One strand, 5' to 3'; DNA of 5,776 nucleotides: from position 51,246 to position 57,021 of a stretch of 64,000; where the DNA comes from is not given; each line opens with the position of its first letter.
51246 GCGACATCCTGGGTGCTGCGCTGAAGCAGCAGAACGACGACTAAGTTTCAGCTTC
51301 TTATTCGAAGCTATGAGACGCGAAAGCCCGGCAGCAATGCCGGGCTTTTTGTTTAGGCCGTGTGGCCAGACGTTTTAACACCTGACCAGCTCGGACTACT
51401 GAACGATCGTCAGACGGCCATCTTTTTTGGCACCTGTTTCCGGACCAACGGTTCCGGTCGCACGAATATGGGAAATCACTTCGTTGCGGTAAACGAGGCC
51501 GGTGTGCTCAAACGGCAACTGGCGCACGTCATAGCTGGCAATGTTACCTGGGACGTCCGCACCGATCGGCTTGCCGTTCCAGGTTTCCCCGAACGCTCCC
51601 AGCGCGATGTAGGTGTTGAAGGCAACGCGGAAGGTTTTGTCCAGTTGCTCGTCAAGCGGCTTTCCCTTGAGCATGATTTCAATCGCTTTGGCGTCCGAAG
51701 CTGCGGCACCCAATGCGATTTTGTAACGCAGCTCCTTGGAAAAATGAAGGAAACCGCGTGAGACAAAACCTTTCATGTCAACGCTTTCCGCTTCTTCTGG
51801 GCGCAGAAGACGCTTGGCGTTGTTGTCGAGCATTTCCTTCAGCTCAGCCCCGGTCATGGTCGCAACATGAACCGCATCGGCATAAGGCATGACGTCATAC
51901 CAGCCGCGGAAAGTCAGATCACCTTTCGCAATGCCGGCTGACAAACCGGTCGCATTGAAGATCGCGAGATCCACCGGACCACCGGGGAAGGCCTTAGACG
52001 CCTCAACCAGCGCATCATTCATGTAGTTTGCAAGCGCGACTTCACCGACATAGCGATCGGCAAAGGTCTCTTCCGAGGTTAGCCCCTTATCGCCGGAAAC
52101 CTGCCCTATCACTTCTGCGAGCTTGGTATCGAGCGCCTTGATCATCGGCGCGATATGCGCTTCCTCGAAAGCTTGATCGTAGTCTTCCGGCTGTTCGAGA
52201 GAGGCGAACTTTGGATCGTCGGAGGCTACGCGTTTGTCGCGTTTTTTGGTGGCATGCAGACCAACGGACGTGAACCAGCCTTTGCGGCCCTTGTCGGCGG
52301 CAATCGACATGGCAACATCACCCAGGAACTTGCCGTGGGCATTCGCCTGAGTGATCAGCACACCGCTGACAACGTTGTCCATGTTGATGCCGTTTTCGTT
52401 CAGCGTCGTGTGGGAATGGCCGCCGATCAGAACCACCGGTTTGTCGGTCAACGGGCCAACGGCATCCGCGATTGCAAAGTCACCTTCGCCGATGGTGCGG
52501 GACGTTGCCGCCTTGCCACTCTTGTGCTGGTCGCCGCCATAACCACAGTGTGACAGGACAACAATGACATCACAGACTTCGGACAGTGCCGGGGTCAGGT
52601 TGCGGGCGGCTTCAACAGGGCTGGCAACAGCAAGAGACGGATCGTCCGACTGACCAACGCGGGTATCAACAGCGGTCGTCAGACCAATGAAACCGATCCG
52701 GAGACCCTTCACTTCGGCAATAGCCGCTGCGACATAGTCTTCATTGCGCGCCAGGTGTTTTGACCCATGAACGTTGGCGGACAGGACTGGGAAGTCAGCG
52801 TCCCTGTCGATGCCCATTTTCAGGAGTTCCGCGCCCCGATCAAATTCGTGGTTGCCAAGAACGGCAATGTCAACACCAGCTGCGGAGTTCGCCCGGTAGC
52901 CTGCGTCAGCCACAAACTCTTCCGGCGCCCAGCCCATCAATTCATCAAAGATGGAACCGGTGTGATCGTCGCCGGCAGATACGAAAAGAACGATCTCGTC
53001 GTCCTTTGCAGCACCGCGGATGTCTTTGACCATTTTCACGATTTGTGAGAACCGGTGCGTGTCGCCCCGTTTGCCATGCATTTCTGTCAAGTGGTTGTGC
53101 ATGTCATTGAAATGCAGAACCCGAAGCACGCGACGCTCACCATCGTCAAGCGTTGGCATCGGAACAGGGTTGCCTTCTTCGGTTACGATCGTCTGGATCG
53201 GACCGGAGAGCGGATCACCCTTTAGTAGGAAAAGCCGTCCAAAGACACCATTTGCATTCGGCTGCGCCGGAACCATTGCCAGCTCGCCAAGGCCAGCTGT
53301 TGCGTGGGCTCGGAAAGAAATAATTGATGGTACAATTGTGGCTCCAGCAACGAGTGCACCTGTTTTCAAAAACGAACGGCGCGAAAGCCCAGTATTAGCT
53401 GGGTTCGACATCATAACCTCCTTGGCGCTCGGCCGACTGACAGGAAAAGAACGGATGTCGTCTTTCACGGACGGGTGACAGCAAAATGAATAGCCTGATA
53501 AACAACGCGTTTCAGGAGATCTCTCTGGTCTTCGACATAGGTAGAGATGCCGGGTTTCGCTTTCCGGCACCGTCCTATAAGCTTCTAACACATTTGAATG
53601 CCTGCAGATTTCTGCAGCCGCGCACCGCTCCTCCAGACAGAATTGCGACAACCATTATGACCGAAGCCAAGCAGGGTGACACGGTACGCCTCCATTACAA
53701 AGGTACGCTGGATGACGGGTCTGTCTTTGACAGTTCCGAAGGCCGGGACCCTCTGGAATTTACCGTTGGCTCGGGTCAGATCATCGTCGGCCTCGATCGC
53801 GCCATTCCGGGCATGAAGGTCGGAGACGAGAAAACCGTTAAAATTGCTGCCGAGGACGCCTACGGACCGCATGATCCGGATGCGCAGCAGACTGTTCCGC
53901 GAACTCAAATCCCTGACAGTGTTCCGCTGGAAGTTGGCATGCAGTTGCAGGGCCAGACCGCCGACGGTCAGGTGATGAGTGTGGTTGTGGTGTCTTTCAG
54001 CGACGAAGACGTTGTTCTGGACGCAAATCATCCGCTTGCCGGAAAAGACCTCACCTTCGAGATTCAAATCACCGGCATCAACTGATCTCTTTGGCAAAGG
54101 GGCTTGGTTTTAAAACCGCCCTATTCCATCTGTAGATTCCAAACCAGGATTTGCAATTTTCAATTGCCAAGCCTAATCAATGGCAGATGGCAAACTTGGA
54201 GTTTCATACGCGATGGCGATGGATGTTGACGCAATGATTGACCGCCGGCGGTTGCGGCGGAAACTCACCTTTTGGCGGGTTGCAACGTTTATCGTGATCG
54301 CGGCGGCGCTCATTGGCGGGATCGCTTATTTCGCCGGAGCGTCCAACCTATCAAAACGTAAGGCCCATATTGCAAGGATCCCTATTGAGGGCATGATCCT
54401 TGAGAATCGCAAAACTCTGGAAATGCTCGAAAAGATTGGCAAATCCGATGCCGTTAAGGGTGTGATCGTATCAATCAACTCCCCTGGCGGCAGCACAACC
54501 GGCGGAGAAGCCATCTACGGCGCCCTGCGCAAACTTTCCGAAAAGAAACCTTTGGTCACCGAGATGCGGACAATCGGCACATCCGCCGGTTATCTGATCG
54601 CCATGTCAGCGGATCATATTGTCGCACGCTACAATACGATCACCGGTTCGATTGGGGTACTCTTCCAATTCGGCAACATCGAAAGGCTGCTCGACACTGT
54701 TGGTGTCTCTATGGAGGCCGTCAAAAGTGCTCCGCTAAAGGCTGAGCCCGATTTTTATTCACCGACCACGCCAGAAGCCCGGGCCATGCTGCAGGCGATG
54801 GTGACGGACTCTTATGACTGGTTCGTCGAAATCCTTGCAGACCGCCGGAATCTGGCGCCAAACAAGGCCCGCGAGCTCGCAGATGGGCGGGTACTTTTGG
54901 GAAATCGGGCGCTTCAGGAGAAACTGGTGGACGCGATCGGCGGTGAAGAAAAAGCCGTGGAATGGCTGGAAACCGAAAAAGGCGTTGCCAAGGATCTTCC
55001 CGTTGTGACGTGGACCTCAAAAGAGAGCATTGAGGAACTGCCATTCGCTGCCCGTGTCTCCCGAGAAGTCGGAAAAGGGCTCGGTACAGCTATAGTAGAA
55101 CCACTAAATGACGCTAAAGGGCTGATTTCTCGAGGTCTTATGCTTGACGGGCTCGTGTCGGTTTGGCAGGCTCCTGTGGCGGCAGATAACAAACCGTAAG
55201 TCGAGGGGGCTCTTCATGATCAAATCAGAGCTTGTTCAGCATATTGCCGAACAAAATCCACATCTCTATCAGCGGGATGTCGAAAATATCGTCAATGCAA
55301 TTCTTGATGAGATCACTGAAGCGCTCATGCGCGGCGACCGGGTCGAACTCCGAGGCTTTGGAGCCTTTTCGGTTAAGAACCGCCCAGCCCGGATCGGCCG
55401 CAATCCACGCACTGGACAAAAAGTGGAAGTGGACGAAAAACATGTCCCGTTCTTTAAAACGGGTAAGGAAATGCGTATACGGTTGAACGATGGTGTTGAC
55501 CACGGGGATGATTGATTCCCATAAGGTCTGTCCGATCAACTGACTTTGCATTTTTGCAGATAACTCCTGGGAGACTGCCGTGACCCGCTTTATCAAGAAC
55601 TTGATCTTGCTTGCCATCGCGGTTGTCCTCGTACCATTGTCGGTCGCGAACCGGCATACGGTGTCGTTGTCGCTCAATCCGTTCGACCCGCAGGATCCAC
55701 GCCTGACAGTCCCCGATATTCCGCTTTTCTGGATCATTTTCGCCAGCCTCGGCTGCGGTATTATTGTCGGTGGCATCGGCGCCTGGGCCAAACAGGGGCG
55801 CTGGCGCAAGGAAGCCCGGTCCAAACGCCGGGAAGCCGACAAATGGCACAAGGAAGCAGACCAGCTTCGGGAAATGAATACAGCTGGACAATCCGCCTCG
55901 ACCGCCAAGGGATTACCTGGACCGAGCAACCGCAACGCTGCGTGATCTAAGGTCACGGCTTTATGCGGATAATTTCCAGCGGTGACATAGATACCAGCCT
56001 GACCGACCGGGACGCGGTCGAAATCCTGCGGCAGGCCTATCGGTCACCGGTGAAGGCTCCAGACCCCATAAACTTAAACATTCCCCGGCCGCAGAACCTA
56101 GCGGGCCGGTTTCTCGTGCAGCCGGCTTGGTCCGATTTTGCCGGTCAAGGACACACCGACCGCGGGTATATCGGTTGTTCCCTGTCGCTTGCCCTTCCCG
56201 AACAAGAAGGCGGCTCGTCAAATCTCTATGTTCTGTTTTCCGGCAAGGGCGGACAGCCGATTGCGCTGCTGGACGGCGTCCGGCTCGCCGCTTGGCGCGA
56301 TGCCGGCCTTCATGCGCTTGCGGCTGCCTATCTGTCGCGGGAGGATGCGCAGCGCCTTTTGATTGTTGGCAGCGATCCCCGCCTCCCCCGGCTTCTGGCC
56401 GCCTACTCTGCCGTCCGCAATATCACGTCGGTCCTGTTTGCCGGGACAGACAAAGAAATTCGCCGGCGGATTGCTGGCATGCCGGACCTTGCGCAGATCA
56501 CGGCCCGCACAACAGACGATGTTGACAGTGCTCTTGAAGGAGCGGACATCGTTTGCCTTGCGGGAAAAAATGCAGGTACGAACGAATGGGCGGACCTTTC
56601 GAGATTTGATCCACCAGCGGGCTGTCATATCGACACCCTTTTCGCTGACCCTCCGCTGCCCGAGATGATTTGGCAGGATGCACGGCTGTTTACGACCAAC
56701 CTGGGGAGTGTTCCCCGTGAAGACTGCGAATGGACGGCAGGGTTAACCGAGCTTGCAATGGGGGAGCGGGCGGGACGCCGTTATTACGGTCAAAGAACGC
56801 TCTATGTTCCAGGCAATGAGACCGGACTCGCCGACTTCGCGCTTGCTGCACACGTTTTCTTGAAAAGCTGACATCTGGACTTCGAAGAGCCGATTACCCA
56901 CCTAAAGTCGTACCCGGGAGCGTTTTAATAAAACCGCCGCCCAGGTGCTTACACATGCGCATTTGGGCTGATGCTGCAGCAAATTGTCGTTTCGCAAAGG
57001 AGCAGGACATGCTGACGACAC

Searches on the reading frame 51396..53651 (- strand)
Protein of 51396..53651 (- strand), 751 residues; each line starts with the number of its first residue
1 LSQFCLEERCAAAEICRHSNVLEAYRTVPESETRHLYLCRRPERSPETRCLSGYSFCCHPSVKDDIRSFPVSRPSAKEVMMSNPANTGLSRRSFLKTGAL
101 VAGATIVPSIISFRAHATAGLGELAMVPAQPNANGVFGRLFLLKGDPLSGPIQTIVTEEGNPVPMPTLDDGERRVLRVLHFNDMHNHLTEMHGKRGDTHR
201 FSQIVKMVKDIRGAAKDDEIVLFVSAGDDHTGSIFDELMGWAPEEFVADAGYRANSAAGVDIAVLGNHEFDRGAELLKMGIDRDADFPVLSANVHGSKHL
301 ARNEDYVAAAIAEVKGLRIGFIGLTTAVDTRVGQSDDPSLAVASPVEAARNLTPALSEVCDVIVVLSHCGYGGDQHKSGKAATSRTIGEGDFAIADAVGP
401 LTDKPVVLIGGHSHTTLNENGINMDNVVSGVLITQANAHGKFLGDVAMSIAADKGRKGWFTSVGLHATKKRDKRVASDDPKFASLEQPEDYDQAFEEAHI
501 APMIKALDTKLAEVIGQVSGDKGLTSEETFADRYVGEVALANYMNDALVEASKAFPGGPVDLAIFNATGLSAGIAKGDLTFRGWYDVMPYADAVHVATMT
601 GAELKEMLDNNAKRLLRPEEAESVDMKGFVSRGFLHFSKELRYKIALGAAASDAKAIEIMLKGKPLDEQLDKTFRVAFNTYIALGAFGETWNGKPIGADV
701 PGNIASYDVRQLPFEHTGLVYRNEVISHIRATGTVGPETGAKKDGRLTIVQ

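Call 42: search_protein_families(library=pfam, proteins=[window:51396-53651:-], max_evalue=0.001)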
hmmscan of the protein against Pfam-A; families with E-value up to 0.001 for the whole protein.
window:51396-53651:- (751 aa): 3 families
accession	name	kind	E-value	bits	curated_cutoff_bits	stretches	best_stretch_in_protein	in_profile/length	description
PF02872.23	5_nucleotid_C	-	5.3e-19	69.3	23.6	1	514-688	1-152/158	5'-nucleotidase, C-terminal domain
PF00149.33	Metallophos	-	4.8e-08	34.1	21.5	1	176-415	1-190/191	Calcineurin-like phosphoesterase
PF10518.14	TAT_signal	-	0.00035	20.8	22.7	1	89-106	2-19/21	TAT (twin-arginine translocation) pathway signal sequence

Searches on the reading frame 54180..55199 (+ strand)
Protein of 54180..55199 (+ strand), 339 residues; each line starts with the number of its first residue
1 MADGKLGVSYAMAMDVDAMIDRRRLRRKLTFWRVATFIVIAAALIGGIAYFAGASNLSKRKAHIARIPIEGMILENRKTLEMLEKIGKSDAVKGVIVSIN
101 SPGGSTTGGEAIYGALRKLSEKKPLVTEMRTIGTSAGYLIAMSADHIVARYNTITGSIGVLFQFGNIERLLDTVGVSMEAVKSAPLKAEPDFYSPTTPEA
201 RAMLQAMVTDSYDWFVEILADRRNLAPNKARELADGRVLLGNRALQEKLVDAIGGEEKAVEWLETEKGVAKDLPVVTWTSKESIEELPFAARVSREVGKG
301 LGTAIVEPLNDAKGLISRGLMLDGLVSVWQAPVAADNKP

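Call 42: search_protein_families(library=pfam, proteins=[window:54180-55199:+], max_evalue=0.001)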
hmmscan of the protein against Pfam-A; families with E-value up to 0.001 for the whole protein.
window:54180-55199:+ (339 aa): 3 families
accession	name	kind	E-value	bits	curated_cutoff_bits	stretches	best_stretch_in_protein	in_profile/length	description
PF01343.23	Peptidase_S49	-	5.3e-41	140.6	24.9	1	118-269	2-153/154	Peptidase family S49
PF00574.28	CLP_protease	-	4.2e-05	23.9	20.2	1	87-146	41-98/182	Clp protease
PF25145.1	NfeD1b_N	-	0.0002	21.4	40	1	88-166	27-103/189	NfeD1b, N-terminal domain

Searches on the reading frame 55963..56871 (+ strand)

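Call 42: search_protein_families(library=pfam, proteins=[window:55963-56871:+], max_evalue=0.001)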
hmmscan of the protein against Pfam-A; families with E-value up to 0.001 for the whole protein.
window:55963-56871:+ (302 aa): 1 family
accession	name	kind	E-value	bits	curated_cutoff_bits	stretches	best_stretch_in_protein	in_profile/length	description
PF02423.21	OCD_Mu_crystall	-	2.2e-11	43.7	24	1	87-201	87-201/314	Ornithine cyclodeaminase/mu-crystallin family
